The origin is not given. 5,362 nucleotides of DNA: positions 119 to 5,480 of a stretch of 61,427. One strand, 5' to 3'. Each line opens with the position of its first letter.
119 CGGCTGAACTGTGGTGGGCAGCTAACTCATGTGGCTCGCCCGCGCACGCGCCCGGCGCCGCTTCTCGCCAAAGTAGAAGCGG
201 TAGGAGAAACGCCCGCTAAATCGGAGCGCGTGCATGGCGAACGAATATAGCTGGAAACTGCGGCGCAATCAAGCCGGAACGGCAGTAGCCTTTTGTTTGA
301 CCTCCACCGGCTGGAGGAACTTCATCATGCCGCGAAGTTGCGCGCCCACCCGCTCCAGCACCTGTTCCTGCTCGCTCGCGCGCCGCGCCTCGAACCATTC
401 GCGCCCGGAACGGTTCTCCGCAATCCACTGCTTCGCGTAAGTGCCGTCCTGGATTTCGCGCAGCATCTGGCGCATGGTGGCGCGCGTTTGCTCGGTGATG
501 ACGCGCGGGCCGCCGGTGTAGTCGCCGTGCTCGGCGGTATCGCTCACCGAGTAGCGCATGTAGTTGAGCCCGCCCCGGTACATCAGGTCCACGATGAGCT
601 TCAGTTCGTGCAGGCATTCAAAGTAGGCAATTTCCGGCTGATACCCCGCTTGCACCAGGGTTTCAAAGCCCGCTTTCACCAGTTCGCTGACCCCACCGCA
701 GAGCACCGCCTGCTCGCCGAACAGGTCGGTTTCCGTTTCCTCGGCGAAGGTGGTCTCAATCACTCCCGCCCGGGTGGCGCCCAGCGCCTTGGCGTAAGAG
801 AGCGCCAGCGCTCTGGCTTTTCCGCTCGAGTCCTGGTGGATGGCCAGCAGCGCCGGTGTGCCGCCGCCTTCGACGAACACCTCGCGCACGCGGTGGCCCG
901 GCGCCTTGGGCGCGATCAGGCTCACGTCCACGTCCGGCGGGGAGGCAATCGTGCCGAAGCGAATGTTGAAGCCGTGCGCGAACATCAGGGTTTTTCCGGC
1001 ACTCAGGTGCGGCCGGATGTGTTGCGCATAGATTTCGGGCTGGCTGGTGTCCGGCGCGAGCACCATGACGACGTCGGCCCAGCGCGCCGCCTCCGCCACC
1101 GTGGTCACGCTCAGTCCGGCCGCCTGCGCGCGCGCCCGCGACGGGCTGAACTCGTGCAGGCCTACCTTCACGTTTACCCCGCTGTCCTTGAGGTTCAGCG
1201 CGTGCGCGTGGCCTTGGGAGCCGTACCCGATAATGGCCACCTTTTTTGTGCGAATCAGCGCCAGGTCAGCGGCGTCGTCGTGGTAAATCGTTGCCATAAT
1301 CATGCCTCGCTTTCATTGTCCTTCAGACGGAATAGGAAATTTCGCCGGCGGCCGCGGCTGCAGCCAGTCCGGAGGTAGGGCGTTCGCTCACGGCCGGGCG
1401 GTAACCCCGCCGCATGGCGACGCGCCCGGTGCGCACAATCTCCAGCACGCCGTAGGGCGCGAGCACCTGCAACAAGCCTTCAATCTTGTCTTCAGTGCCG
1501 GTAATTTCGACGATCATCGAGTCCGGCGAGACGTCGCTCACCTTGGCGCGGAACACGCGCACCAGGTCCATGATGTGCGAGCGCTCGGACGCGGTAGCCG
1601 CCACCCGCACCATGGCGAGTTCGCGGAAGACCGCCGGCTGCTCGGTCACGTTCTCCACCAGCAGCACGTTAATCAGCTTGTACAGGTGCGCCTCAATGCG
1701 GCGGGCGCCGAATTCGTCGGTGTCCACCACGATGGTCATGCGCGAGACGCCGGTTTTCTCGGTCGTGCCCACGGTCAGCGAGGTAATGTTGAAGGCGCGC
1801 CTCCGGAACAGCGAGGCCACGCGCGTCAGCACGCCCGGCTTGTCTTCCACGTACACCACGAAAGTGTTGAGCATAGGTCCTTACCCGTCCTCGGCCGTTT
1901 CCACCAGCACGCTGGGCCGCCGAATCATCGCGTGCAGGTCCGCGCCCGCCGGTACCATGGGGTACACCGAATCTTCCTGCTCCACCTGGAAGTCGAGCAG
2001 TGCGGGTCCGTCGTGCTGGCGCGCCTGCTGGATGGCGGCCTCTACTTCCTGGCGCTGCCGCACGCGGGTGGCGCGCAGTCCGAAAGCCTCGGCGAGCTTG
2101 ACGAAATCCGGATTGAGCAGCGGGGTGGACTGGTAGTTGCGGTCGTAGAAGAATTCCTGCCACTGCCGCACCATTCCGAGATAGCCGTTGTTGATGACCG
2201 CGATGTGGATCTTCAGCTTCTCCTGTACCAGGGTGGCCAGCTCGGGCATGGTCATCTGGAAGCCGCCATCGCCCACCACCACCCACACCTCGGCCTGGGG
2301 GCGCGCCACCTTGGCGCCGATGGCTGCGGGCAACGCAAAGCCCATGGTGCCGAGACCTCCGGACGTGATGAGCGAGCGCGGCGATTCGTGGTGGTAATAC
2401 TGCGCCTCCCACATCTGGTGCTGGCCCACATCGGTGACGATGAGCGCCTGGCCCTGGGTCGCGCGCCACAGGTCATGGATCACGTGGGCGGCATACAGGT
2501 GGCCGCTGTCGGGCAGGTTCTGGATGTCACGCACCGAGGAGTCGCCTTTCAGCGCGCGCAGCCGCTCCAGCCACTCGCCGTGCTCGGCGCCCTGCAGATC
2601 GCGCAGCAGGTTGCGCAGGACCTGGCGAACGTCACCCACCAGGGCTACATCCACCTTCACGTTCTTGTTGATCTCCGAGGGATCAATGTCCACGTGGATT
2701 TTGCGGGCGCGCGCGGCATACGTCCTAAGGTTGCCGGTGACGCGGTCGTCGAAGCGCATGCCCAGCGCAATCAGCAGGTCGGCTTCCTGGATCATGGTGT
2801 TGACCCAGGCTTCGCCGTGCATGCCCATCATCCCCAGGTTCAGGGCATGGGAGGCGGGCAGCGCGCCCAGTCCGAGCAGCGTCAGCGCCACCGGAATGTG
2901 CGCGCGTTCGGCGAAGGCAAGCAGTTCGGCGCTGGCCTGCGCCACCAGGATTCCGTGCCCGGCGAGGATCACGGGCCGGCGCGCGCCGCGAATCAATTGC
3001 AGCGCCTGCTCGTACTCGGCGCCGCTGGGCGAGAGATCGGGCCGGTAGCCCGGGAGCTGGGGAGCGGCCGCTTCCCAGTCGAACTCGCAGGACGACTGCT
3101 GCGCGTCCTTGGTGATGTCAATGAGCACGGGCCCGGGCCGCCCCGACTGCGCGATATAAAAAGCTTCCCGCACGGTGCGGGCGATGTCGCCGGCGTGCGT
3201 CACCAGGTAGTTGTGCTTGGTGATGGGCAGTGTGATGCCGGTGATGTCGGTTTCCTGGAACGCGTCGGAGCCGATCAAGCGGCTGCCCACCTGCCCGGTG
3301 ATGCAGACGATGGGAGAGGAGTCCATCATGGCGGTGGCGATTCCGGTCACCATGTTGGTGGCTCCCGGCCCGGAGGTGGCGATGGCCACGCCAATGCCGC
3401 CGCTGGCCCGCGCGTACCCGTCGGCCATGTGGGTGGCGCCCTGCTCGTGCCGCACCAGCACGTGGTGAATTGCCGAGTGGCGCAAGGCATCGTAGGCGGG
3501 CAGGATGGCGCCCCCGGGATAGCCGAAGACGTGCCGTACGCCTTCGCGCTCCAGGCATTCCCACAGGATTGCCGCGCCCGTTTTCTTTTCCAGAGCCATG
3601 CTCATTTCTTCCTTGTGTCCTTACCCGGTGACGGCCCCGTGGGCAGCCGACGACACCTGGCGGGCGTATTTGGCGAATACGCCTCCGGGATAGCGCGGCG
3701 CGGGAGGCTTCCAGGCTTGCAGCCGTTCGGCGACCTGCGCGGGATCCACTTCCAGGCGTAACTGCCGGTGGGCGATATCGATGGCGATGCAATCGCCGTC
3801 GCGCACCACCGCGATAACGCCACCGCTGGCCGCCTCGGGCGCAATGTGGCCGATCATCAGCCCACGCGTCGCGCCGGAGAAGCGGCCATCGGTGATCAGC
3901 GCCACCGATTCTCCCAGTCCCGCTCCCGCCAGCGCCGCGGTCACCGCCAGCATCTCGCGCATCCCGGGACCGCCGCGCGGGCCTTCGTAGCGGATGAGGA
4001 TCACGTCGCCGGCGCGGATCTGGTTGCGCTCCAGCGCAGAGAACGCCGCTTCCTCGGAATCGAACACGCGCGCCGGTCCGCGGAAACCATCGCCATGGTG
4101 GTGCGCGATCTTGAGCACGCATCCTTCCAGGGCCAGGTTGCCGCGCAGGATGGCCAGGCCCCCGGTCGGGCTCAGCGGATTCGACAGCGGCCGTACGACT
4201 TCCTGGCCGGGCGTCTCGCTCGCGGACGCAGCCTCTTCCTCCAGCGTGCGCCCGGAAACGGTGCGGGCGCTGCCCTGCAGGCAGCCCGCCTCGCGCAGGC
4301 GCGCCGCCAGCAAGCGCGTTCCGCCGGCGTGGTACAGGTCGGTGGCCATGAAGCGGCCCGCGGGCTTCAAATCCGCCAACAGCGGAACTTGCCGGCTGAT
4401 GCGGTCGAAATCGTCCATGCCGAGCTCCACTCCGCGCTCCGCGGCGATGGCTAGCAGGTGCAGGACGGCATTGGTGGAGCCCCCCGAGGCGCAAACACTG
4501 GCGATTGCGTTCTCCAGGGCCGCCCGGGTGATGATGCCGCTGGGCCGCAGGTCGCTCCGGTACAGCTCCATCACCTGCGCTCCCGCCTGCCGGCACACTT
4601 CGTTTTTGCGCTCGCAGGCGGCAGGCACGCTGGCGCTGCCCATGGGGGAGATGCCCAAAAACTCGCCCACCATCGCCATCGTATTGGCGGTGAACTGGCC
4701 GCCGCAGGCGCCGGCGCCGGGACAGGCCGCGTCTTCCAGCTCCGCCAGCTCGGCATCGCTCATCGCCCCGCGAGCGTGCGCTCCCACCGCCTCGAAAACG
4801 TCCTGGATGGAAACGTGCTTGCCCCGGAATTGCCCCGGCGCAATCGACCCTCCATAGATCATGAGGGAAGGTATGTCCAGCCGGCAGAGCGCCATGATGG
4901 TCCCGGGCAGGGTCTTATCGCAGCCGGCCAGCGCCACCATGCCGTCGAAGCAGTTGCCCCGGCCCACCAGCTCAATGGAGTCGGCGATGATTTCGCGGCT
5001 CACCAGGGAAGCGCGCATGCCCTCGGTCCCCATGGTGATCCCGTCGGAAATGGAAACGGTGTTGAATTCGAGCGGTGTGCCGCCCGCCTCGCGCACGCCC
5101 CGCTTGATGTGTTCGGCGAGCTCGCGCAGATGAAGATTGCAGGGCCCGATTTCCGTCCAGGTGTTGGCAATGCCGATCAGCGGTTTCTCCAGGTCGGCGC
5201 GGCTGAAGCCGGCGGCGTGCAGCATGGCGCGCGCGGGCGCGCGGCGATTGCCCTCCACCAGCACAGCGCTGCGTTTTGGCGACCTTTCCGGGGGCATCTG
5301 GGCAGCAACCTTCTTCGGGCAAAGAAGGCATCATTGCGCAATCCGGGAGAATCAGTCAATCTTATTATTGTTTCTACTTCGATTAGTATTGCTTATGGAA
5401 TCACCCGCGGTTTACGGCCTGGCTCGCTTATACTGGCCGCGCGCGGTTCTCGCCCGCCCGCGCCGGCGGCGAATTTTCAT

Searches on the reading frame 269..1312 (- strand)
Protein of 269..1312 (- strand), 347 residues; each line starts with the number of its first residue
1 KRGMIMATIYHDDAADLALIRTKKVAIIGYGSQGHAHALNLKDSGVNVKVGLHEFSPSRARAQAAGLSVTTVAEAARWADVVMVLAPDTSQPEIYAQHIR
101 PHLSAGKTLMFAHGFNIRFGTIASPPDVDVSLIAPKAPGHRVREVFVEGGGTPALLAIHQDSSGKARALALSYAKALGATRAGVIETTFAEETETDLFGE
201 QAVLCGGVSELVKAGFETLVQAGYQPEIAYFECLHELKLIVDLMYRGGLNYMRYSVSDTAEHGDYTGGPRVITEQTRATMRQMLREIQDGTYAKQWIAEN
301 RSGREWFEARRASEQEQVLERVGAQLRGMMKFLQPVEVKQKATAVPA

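Call 50: search_protein_families(library=pfam, proteins=[window:269-1312:-], max_evalue=0.00001)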
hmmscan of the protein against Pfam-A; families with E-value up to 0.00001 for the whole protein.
window:269-1312:- (347 aa): 4 families
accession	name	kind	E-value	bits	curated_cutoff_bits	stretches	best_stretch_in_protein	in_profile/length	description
PF07991.19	KARI_N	-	3.3e-71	238.6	20.6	1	20-183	2-165/165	Acetohydroxy acid isomeroreductase, NADPH-binding domain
PF01450.25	KARI_C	-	2.9e-62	209.7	29.1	1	189-331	1-143/144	Ketol-acid reductoisomerase, C-terminal domain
PF02826.25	2-Hacid_dh_C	-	1e-06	28.7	25.1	1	19-91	33-104/178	D-isomer specific 2-hydroxyacid dehydrogenase, NAD binding domain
PF03807.23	F420_oxidored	-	4.1e-06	27.7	21.6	1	24-107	1-86/94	NADP oxidoreductase coenzyme F420-dependent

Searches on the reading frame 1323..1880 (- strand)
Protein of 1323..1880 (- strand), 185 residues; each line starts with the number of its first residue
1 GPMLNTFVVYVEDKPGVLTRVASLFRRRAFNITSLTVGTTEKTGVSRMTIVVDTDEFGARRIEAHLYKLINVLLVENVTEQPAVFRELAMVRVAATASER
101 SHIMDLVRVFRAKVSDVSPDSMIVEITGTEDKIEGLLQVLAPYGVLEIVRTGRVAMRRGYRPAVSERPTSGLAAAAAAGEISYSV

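Call 50: search_protein_families(library=pfam, proteins=[window:1323-1880:-], max_evalue=0.00001)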
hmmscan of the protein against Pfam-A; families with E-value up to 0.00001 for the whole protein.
window:1323-1880:- (185 aa): 4 families
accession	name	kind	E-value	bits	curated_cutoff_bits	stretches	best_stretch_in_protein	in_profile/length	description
PF10369.15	ALS_ss_C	-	6.7e-30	103.4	23.2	1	86-159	1-74/74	Small subunit of acetolactate synthase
PF22629.2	ACT_AHAS_ss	-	7.7e-21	74.5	27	1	9-73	3-66/67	AHAS small subunit-like ACT domain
PF01842.31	ACT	-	4.9e-13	49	27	1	8-70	4-65/66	ACT domain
PF13710.12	ACT_5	-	7.2e-13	48.6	27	1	14-73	2-60/62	ACT domain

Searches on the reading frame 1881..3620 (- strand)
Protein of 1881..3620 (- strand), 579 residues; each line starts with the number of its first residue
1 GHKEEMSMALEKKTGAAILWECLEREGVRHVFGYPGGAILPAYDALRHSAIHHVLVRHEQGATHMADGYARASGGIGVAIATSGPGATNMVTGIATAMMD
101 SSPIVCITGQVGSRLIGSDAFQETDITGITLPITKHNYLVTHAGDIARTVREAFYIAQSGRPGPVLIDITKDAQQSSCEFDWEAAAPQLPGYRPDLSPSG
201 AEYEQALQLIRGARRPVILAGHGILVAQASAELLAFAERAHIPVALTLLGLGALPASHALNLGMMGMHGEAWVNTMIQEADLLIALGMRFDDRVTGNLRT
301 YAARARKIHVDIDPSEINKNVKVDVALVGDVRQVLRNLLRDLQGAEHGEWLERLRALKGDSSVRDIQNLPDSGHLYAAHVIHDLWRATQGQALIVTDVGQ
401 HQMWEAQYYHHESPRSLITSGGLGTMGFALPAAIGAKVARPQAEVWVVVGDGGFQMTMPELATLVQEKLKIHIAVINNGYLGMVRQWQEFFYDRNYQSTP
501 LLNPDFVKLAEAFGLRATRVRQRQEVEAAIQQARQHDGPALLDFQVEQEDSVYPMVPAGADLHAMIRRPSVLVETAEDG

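Call 50: search_protein_families(library=pfam, proteins=[window:1881-3620:-], max_evalue=0.00001)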
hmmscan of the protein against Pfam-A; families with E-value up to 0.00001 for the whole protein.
window:1881-3620:- (579 aa): 3 families
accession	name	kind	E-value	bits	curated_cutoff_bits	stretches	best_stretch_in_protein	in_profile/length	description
PF02775.26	TPP_enzyme_C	-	9e-57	191.5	21.9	1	397-544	1-151/151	Thiamine pyrophosphate enzyme, C-terminal TPP binding domain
PF00205.28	TPP_enzyme_M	-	6.5e-47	159.1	30.4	1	204-338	2-137/137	Thiamine pyrophosphate enzyme, central domain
PF02776.23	TPP_enzyme_N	-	5.2e-41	139.6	26.8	1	14-128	2-118/119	Thiamine pyrophosphate enzyme, N-terminal TPP binding domain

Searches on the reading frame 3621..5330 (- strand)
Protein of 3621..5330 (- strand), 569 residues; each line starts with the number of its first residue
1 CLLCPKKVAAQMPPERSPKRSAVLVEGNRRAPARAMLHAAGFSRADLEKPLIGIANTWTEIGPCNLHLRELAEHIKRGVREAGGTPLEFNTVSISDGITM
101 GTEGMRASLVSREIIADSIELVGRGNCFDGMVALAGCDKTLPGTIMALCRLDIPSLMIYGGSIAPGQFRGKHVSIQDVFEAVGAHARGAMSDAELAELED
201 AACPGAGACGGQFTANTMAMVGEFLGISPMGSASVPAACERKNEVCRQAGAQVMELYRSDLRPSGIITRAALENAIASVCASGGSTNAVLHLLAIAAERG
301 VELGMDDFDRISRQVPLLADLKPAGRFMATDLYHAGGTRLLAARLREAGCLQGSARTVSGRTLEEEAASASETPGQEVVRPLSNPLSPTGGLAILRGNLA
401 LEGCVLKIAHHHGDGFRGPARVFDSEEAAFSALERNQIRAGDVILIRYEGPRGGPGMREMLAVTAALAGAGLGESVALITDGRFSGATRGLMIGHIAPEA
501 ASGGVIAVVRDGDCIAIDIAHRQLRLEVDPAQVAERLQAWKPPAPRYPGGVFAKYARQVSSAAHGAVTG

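Call 50: search_protein_families(library=pfam, proteins=[window:3621-5330:-], max_evalue=0.00001)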
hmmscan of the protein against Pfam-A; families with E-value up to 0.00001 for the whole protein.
window:3621-5330:- (569 aa): 2 families
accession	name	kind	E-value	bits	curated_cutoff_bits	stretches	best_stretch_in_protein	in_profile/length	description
PF00920.27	ILVD_EDD_N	-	1.3e-126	422.5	27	1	49-365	1-315/316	Dihydroxy-acid/6-phosphogluconate dehydratase N-terminal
PF24877.1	ILV_EDD_C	-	1.9e-73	246.4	27.7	1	377-566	1-191/191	Dihydroxy-acid/6-phosphogluconate dehydratase C-terminal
